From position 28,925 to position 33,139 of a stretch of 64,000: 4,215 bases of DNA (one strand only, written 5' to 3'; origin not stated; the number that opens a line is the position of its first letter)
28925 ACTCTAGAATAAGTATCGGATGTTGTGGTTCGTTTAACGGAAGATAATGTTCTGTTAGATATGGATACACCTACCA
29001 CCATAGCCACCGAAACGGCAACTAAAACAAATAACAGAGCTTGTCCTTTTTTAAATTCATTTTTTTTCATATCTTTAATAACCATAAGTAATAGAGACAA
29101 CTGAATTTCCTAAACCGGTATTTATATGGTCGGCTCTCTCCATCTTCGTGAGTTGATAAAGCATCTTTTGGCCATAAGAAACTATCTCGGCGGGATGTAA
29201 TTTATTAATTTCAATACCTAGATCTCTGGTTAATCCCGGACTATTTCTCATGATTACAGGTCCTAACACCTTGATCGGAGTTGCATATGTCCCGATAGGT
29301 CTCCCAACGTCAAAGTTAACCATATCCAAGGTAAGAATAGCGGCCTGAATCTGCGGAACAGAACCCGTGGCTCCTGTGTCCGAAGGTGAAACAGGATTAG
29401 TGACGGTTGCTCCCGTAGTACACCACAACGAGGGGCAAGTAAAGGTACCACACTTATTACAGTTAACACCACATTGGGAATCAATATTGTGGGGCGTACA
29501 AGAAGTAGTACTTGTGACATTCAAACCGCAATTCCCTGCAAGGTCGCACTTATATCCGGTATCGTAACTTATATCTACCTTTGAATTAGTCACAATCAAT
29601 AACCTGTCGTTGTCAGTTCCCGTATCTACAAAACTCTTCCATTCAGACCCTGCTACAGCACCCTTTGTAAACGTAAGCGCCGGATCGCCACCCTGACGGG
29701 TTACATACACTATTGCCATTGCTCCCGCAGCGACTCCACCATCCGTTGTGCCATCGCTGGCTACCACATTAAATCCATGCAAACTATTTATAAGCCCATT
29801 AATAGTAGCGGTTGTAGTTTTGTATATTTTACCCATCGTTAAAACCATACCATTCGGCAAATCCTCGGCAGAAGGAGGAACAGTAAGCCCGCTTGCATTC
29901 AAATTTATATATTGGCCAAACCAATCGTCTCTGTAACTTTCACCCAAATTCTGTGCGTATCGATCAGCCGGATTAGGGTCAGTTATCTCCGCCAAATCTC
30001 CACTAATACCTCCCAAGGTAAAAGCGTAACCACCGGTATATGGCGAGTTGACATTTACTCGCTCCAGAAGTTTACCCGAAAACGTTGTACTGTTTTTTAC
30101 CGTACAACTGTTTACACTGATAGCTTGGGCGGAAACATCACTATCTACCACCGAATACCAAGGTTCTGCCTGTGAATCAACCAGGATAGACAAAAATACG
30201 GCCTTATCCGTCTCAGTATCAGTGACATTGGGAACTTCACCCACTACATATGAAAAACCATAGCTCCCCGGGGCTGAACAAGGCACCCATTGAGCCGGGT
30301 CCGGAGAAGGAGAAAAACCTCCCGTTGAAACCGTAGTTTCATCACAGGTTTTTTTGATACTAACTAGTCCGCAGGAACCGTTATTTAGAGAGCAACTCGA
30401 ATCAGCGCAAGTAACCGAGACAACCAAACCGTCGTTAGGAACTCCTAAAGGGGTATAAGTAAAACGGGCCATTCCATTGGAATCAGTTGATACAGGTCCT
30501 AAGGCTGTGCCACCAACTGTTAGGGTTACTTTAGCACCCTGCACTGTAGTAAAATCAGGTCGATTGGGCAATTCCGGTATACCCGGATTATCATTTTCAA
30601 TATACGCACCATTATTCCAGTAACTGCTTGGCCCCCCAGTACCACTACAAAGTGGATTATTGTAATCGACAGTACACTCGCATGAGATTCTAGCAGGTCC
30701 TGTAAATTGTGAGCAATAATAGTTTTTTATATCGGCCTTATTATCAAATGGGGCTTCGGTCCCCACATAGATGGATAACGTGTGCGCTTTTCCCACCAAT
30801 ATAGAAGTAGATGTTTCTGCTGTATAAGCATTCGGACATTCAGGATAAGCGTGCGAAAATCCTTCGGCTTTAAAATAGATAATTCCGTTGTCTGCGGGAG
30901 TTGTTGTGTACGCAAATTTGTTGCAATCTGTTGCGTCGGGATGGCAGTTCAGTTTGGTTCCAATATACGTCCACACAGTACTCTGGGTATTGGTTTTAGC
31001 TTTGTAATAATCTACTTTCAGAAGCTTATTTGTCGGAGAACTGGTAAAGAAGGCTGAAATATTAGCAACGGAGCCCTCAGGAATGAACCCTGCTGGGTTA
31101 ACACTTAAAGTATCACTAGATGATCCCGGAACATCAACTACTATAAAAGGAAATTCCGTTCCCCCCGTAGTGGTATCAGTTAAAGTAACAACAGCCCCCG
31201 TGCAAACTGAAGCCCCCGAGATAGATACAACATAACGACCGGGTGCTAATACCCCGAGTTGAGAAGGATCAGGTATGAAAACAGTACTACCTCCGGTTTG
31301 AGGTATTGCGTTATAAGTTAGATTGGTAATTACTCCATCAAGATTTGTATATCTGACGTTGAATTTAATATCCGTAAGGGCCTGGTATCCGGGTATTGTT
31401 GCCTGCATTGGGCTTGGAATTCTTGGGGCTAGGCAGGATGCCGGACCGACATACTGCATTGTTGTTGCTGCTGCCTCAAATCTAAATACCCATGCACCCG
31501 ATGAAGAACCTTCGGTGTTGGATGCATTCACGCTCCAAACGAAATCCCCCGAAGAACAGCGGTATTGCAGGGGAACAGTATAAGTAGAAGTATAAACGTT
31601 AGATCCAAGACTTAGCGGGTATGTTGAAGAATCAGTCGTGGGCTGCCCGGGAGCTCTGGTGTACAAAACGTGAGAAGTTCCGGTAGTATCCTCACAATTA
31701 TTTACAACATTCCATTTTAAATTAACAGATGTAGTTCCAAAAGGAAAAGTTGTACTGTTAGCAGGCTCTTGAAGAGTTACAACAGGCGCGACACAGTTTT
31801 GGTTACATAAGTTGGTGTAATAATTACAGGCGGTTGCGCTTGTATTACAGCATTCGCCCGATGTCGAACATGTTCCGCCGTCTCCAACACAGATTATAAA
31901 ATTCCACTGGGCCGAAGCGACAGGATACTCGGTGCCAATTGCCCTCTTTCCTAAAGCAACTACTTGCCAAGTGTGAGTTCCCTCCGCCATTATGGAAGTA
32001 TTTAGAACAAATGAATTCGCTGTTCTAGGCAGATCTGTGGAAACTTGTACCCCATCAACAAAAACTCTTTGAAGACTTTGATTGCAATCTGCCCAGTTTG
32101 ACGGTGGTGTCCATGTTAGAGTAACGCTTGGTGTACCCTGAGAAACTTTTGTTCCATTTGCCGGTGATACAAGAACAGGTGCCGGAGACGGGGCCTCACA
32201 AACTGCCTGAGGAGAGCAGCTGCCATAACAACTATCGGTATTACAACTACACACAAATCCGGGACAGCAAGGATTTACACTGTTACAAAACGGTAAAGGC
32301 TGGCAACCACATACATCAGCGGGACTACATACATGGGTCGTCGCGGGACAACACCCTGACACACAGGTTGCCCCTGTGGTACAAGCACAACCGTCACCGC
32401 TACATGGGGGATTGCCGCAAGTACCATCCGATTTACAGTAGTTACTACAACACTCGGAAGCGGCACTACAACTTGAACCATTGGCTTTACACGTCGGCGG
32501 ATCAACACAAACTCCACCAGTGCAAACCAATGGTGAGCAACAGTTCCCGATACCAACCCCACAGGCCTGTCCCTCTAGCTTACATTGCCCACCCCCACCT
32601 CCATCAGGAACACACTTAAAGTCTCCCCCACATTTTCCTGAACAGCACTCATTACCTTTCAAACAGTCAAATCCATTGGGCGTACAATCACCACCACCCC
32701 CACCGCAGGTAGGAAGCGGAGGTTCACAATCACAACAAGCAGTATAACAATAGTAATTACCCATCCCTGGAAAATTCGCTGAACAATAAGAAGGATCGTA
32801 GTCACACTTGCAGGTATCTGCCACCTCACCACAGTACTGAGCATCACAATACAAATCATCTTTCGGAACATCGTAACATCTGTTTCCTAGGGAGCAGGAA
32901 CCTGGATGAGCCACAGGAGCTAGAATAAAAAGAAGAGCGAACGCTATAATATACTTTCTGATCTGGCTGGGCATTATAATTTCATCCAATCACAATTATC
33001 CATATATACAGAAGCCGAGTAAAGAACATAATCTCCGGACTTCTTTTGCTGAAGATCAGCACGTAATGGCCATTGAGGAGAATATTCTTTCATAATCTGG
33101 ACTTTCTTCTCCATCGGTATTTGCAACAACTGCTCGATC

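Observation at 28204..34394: Operon encoding a giant secreted protein with five tandem knottin-like cystine modules, flanked by a dedicated DsbA-like oxidoreductase and a pilin-like protein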

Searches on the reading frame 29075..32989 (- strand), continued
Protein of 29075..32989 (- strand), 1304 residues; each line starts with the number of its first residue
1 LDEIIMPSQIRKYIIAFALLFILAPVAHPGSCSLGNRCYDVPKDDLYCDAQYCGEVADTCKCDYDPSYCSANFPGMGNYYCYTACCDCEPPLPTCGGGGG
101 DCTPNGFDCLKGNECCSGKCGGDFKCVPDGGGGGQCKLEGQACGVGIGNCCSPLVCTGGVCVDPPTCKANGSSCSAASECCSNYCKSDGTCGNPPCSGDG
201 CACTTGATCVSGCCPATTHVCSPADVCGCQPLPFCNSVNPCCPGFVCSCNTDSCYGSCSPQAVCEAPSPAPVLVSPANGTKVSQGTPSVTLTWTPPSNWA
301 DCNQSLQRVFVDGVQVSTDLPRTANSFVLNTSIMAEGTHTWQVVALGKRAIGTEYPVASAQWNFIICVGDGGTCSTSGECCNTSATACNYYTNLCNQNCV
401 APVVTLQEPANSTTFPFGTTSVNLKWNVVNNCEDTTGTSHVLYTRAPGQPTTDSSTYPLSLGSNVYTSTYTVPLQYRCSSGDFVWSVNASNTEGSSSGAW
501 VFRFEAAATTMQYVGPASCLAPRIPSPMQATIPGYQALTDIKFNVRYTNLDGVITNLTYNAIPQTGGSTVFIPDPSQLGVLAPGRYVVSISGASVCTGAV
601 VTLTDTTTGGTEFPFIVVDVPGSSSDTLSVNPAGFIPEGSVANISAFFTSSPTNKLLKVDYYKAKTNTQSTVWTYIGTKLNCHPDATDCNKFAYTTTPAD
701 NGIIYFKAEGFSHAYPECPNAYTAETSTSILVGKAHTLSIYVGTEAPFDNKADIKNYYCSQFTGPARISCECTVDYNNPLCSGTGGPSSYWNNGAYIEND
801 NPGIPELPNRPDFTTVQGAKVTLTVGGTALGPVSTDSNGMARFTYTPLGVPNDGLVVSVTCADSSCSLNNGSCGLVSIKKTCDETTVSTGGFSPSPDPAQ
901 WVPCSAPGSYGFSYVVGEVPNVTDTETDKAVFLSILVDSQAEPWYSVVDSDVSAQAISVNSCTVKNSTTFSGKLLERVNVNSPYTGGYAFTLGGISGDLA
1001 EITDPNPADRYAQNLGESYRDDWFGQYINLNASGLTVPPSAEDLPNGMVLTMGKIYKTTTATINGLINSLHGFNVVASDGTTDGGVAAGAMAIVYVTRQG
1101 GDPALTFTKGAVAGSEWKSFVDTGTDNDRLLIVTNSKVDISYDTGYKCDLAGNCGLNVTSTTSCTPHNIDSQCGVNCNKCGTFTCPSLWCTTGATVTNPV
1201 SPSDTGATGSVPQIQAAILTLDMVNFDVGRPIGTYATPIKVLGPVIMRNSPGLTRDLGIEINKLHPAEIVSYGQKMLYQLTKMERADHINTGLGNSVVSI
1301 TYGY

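Call 85: search_protein_families(library=pfam, proteins=[P0005, P0006, P0007, P0008, P0011, P0012], max_evalue=0.01)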
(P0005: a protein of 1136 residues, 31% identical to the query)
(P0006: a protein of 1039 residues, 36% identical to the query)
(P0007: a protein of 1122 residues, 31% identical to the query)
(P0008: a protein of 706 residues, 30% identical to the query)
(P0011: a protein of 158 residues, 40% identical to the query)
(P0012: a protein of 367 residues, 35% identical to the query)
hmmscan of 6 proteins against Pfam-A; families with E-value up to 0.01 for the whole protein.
P0005 (1136 aa): 11 families
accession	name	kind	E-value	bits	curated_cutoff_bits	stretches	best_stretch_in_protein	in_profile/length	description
PF00041.27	fn3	-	4.7e-120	392.5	25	10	589-672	3-82/84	Fibronectin type III domain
PF25523.1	Ig_RIMBP2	-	2.4e-45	153.3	27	5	586-671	3-96/105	RIMBP2-like, immunoglobulin-like domain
PF00395.25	SLH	-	1.9e-34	117.8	20.8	3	956-999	1-44/44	S-layer homology domain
PF25059.1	FN3_DSCAM-DSCAML_C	-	2.5e-25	89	39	0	728-756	43-71/89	DSCAM/DSCAML C-terminal Fn3-like domain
PF16323.11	DUF4959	-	4.7e-19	69.1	32.9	1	307-393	16-102/106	Domain of unknown function (DUF4959)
PF16656.11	Pur_ac_phosph_N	-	1.9e-15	57.6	30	0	784-842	14-82/93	Purple acid Phosphatase, N-terminal domain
PF08329.16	ChitinaseA_N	-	1.4e-09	38.2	21.2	0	602-670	39-102/133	Chitinase A, N-terminal domain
PF21470.2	BppU-like_C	-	1.9e-09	37.8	27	1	621-654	28-58/59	Minor structural protein 5-like, C-terminal domain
PF18370.7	RGI_lyase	-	1.4e-07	32.2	27.8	0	408-446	11-47/86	Rhamnogalacturonan I lyases beta-sheet domain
PF16893.11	fn3_2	-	8.7e-07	29.5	27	0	410-470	12-72/89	Fibronectin type III domain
PF24058.1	DUF7359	-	0.00017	21.8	27.5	0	578-627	12-62/123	Domain of unknown function (DUF7359)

P0006 (1039 aa): 8 families
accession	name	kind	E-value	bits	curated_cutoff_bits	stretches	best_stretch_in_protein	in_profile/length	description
PF18885.6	DUF5648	-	5.3e-34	117.8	25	1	900-1037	2-133/134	Domain of unknown function (DUF5648)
PF00041.27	fn3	-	3.3e-20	72.5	25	3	313-393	1-79/84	Fibronectin type III domain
PF25788.1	Ig_Rha78A_N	-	7e-14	52.4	27.4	0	466-494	65-94/105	Rha78A-like, N-terminal immunoglobulin domain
PF16656.11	Pur_ac_phosph_N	-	3.3e-11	44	30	0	463-492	59-87/93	Purple acid Phosphatase, N-terminal domain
PF24489.1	Ig_J_second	-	1.9e-09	37.9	27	0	458-492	49-85/105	Tip attachment protein J second Ig-like domain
PF16655.11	PhoD_N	-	6.1e-08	33.5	30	0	72-93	60-78/90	PhoD-like phosphatase, N-terminal domain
PF14292.12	SusE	-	9.8e-05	22.9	25.2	0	110-150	9-50/106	SusE outer membrane protein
PF12697.13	Abhydrolase_6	-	0.0012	19.9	26.3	1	677-777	28-113/217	Alpha/beta hydrolase family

P0007 (1122 aa): 7 families
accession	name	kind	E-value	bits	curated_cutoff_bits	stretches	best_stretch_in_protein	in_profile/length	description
PF00041.27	fn3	-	1.4e-40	137.8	25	3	670-743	7-77/84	Fibronectin type III domain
PF00395.25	SLH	-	4.8e-35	119.7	20.8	3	1004-1046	2-44/44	S-layer homology domain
PF25523.1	Ig_RIMBP2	-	1.6e-13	51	27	1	667-723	6-69/105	RIMBP2-like, immunoglobulin-like domain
PF25059.1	FN3_DSCAM-DSCAML_C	-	2.5e-07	31.4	39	0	711-745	41-75/89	DSCAM/DSCAML C-terminal Fn3-like domain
PF16323.11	DUF4959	-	0.00012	22.8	32.9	0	661-750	16-105/106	Domain of unknown function (DUF4959)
PF21783.3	YNCE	-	0.00041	20.2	27.1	1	395-452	267-324/339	YNCE-like beta-propeller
PF16656.11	Pur_ac_phosph_N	-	0.00062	20.7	30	0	683-736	32-82/93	Purple acid Phosphatase, N-terminal domain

P0008 (706 aa): 6 families
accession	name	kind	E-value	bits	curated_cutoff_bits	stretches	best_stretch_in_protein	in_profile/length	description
PF02369.22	Big_1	-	1.9e-26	92.5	34.9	2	613-673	16-80/93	Bacterial Ig-like domain (group 1)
PF16640.11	Big_3_5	-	5e-14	53.1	35.5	2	613-671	11-67/88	Bacterial Ig-like domain (group 3)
PF09134.16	Invasin_D3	-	3.5e-11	43.9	33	2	611-673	17-82/98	Invasin, domain 3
PF13620.12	CarboxypepD_reg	-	5.3e-08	33.5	32.3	2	341-397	2-57/82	Carboxypeptidase regulatory-like domain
PF24107.1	DUF7382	-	5e-06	26.7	27.4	1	341-378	22-62/65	Domain of unknown function (DUF7382)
PF17789.7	MG4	-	0.00019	22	24.7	0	342-395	19-74/95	Macroglobulin domain MG4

P0011 (158 aa): 2 families
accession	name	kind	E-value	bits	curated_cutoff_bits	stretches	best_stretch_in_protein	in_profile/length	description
PF08116.16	Toxin_29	-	1.4e-07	31.8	25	0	71-91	2-22/31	PhTx neurotoxin family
PF06357.16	Omega-toxin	-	0.0019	18.4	22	0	72-90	4-22/37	Omega-atracotoxin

P0012 (367 aa): 0 families

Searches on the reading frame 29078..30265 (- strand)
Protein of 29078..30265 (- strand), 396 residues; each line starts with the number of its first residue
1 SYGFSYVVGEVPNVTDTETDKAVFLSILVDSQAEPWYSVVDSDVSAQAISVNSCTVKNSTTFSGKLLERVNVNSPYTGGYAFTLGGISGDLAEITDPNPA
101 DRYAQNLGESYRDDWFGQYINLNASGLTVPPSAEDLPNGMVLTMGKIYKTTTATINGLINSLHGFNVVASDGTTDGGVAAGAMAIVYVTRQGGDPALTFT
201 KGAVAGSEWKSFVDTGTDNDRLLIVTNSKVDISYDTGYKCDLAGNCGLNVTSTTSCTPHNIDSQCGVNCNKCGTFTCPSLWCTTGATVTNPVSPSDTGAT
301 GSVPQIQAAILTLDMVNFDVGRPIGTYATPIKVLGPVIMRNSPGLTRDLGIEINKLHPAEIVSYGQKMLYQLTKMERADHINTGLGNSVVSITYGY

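Call 53: find_homologous_proteins(query=A6, max_evalue=0.001)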
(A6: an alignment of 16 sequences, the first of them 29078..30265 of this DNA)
Query A6 (16 sequences): 8000 candidates shared short words with the query, none scored E <= 0.001.

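Call 64: predict_structure(alignment_id=A4)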
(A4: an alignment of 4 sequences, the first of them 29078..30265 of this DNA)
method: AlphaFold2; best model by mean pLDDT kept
length: 396 residues; sequences in the alignment: 4
mean_pLDDT: 32.5   pTM: 0.37
mean pLDDT of the five models: 32.5, 30.9, 30.8, 30.8, 28.9
residues with pLDDT >= 90: 0; 70-90: 0; 50-70: 51; < 50: 345
segments of 3 or more residues with pLDDT < 50: 1-134, 145-147, 161-163, 172-183, 190-192, 197-222, 232-309, 314-337, 339-396
pLDDT, mean of each block of 10 residues (from residue 1): 23 28 23 22 21 20 18 20 22 24 22 24 24 47 54 58 50 42 50 48 30 38 52 36 29 30 29 25 28 30 40 48 35 45 37 29 27 24 22 21
secondary structure, 60 per line:
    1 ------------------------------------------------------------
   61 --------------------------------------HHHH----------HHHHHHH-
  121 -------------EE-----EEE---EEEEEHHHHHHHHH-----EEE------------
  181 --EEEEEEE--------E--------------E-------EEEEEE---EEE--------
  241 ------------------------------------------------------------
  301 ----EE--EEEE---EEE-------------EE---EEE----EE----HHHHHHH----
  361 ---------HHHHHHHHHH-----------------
elements in order: H99-102 H113-119 E141-143 E147-151 H152-160 E166-168 E183-189 E221-226 E230-232 E309-312 E316-318 E337-339 H350-356 H370-379

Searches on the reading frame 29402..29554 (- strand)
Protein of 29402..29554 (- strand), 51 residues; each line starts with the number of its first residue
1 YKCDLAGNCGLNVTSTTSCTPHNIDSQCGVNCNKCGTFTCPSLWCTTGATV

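Call 13: search_protein_families(library=pfam, proteins=[window:29402-29554:-], max_evalue=10)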
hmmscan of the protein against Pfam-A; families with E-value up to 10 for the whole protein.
seq(51 aa): 0 families

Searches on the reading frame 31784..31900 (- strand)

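Call 13: search_protein_families(library=pfam, proteins=[window:31784-31900:-], max_evalue=10)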
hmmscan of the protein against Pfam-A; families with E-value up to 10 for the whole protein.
seq(39 aa): 2 families
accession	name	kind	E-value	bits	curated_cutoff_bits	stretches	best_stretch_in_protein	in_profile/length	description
PF07740.17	Toxin_12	-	0.19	12.9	21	1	4-33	2-29/30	Ion channel inhibitory toxin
PF17557.7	Conotoxin_I2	-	0.43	11.2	27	0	4-36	1-28/38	I2-superfamily conotoxins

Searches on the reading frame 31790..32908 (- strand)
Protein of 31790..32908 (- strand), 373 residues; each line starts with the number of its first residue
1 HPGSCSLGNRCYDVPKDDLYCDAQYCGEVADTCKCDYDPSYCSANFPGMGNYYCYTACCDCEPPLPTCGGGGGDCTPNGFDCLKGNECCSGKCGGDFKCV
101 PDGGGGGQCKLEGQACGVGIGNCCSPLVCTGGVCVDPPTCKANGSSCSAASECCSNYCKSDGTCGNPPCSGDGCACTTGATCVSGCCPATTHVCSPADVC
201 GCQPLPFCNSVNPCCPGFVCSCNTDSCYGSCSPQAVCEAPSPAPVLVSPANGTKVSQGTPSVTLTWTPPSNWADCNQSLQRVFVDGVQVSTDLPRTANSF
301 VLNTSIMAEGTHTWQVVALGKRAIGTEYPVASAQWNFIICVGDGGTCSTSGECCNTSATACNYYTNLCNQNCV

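Call 87: search_protein_families(library=pfam, proteins=[window:31790-32908:-], max_evalue=10)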
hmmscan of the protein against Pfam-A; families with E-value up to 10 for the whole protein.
window:31790-32908:- (373 aa): 1 family
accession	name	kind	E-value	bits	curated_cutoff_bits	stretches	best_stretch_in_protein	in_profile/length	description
PF17957.7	Big_7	-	0.38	11.9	24.1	1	246-316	5-70/70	Bacterial Ig domain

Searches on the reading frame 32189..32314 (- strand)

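Call 13: search_protein_families(library=pfam, proteins=[window:32189-32314:-], max_evalue=10)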
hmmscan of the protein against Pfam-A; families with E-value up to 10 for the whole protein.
seq(42 aa): 1 family
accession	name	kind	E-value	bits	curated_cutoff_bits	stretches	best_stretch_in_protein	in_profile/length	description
PF07740.17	Toxin_12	-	0.23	12.6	21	1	10-25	9-24/30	Ion channel inhibitory toxin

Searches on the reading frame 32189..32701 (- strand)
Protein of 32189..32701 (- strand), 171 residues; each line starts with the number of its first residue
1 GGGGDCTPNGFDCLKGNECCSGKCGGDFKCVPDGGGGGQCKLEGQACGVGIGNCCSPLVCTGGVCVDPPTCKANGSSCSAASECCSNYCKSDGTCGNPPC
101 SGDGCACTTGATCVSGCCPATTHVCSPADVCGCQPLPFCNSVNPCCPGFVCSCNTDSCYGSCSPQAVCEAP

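Call 12: search_solved_structures(query=window:32189-32701:-, max_evalue=10, show_alignments=5)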
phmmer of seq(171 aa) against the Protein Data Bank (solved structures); distinct sequences matched with E-value up to 10: 0.

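Call 87: search_protein_families(library=pfam, proteins=[window:32198-32701:-], max_evalue=10)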
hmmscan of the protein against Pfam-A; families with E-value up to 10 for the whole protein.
window:32198-32701:- (168 aa): 0 families

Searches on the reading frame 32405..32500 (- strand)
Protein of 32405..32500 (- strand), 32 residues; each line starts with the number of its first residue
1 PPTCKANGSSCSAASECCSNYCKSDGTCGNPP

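Call 13: search_protein_families(library=pfam, proteins=[window:32405-32500:-], max_evalue=10)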
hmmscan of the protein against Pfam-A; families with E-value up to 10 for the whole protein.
seq(32 aa): 6 families
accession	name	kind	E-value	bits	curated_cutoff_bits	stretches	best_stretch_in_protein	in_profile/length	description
PF08088.17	Toxin_19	-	0.0032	18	23.2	1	3-28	4-27/40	Conotoxin I-superfamily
PF08116.16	Toxin_29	-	0.029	14.8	25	2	4-23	3-22/31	PhTx neurotoxin family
PF17557.7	Conotoxin_I2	-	0.033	14.8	27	1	4-30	1-26/38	I2-superfamily conotoxins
PF02950.22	Conotoxin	-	0.27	12.6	25.1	1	3-28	49-74/75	Conotoxin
PF08099.16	Toxin_27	-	0.56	10.8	25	1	10-27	9-26/33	Scorpion calcine family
PF07740.17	Toxin_12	-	0.62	11.2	21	1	4-25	2-24/30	Ion channel inhibitory toxin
